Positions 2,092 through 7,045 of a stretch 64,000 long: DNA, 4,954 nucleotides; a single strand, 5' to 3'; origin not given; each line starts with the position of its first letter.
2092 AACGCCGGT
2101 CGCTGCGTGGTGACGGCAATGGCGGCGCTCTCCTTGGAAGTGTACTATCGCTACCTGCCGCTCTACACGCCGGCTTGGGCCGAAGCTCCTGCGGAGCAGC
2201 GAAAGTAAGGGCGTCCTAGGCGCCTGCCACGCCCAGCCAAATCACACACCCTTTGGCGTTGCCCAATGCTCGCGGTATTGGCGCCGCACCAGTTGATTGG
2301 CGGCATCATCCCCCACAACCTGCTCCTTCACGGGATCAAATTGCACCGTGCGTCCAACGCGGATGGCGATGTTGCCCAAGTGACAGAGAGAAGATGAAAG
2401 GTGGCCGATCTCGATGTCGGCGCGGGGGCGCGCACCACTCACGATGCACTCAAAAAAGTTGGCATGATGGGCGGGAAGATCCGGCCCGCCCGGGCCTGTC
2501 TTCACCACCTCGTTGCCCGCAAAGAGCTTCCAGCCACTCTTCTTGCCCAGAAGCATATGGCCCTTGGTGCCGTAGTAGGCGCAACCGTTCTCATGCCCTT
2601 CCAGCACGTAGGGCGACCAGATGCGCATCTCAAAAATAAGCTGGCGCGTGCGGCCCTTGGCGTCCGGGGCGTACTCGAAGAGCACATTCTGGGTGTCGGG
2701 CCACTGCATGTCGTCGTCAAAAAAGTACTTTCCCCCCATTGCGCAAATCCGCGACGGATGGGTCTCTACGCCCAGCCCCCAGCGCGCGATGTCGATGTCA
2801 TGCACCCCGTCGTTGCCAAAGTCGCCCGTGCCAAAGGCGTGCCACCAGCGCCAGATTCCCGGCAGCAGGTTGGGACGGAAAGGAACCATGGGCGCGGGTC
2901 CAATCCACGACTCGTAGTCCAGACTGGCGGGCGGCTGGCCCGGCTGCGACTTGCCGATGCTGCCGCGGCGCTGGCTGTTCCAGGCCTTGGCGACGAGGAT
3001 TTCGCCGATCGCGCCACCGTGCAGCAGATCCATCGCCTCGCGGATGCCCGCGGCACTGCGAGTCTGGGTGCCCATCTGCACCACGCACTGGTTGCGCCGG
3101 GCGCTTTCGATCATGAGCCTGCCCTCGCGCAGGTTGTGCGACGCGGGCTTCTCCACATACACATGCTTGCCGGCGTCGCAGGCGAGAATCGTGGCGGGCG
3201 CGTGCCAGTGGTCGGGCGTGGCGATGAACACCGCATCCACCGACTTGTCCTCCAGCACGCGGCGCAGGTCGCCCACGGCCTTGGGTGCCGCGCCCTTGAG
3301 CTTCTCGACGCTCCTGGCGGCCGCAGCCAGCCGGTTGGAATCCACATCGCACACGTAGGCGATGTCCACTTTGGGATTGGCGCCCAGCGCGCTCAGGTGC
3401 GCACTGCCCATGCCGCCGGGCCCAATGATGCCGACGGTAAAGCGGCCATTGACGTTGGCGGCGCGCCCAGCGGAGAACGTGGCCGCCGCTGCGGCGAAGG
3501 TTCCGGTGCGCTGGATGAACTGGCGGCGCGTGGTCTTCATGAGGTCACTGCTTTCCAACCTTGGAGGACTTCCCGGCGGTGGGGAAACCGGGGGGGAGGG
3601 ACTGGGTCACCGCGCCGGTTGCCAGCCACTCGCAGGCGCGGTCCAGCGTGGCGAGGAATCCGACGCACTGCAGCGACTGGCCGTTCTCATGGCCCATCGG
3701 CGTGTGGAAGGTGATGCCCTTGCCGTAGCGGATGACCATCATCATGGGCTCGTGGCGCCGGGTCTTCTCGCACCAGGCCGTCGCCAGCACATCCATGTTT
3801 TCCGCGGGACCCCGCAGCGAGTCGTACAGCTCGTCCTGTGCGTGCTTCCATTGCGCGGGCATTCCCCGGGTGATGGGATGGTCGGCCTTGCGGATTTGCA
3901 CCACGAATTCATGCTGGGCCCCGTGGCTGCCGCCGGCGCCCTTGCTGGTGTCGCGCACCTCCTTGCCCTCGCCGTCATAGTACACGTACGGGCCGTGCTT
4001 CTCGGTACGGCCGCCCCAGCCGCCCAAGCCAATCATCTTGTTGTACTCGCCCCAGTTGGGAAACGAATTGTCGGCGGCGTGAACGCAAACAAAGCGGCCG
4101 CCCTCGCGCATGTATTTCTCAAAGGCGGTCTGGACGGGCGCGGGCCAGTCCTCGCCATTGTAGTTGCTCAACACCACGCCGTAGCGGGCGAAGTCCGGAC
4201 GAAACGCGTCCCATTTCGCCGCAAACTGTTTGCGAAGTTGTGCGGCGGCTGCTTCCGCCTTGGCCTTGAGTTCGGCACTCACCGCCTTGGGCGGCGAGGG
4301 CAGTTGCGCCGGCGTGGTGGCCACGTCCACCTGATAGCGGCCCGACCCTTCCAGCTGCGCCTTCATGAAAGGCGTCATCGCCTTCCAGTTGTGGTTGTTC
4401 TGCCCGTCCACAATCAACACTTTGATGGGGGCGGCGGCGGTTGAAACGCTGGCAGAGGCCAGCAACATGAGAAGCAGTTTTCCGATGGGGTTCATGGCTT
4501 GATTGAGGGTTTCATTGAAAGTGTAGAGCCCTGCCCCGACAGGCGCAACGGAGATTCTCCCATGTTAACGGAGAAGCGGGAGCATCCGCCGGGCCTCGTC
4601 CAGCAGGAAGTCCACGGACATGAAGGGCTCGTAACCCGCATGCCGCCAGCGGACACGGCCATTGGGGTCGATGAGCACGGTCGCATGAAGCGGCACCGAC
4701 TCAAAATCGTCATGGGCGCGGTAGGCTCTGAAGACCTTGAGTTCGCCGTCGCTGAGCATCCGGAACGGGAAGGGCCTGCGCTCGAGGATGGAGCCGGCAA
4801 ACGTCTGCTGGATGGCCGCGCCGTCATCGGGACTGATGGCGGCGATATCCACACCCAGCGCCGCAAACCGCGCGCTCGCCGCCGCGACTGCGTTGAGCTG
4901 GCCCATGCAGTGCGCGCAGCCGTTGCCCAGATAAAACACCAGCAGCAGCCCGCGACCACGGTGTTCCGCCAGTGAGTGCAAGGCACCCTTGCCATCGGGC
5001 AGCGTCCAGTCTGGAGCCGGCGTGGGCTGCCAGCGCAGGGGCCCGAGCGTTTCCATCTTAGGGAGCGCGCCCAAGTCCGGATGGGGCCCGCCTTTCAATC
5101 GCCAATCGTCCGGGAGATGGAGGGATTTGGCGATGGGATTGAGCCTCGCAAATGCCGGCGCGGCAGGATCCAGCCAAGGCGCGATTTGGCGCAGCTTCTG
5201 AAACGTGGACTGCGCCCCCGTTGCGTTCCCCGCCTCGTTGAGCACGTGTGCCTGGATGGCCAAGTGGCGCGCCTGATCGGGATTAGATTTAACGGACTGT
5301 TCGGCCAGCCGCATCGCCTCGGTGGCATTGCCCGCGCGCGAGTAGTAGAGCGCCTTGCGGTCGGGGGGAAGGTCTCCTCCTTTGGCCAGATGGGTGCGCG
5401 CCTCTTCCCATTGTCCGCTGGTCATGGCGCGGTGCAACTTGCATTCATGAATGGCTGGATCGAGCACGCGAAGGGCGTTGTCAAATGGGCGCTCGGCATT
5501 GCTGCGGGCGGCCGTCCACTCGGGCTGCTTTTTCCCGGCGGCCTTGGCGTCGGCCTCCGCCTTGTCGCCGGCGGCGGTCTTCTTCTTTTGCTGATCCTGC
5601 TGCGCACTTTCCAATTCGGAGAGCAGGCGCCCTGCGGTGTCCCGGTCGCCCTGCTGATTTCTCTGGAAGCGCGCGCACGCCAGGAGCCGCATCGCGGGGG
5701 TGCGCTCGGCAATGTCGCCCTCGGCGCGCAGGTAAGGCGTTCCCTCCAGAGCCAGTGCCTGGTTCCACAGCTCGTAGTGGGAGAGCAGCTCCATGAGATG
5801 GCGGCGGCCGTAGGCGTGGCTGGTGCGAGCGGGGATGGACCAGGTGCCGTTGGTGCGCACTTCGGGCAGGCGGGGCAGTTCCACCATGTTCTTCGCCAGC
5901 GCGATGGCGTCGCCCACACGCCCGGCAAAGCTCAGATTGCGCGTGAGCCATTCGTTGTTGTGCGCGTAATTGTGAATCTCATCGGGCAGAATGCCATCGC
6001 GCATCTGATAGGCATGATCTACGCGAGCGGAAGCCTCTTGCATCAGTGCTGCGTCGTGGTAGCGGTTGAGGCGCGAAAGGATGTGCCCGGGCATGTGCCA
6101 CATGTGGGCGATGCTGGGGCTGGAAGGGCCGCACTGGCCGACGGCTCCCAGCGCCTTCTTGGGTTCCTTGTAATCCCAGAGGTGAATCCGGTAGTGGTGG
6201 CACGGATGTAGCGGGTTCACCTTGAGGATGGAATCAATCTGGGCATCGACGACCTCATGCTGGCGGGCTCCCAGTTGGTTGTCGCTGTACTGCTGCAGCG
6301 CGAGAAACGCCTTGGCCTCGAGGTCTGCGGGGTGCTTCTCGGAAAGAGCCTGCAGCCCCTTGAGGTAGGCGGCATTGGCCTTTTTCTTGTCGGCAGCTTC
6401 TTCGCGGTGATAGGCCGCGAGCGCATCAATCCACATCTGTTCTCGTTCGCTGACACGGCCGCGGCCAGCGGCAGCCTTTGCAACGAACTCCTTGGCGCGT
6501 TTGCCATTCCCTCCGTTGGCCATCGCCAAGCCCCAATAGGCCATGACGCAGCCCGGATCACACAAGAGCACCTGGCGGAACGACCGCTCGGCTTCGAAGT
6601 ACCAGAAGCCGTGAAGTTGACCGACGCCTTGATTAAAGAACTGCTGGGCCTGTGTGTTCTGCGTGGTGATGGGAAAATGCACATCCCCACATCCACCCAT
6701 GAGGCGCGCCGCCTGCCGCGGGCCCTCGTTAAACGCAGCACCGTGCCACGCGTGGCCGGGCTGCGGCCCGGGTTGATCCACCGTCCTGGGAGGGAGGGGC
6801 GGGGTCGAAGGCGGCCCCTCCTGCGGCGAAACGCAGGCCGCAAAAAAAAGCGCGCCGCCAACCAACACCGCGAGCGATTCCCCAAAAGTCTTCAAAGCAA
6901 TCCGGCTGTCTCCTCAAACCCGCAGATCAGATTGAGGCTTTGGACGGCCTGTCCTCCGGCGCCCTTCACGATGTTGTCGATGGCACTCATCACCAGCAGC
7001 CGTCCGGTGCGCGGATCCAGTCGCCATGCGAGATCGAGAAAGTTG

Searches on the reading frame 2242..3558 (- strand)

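Call 87: search_protein_families(library=pfam, proteins=[window:2242-3558:-], max_evalue=0.00001)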
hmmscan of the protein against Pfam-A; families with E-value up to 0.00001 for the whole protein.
window:2242-3558:- (438 aa): 3 families
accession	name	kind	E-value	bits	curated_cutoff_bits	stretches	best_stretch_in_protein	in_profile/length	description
PF01408.29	GFO_IDH_MocA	-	1.2e-20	74.8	24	1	40-163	1-119/120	Oxidoreductase family, NAD-binding Rossmann fold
PF19051.5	GFO_IDH_MocA_C2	-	2.7e-20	73.4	23.3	1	205-433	44-253/254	Oxidoreductase family, C-terminal alpha/beta domain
PF22725.1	GFO_IDH_MocA_C3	-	5.5e-08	33.3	27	0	233-333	32-121/124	GFO/IDH/MocA C-terminal domain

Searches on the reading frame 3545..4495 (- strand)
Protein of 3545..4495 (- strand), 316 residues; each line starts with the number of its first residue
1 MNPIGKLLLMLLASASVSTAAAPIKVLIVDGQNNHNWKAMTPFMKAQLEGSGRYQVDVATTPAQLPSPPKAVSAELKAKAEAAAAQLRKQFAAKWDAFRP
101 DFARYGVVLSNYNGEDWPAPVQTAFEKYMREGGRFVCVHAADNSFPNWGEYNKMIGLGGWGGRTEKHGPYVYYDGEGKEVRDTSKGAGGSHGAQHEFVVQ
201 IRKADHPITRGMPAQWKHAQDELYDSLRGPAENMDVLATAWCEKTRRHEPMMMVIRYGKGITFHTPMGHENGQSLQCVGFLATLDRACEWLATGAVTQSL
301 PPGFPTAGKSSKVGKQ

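Call 87: search_protein_families(library=pfam, proteins=[window:3545-4495:-], max_evalue=0.00001)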
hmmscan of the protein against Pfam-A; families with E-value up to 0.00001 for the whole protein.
window:3545-4495:- (316 aa): 1 family
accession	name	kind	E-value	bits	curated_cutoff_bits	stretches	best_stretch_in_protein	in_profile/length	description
PF06283.17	ThuA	-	6.9e-23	82.4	33.4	1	97-290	42-208/209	Trehalose utilisation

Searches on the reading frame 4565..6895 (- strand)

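Call 87: search_protein_families(library=pfam, proteins=[window:4565-6895:-], max_evalue=0.00001)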
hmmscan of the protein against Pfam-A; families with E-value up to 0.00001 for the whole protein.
window:4565-6895:- (776 aa): 2 families
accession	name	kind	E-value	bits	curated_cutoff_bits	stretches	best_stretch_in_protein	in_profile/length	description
PF00578.27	AhpC-TSA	-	2.4e-20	73.2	26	1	626-750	4-123/124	AhpC/TSA family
PF08534.16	Redoxin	-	7.8e-16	58.6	26.6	1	626-757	5-137/148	Redoxin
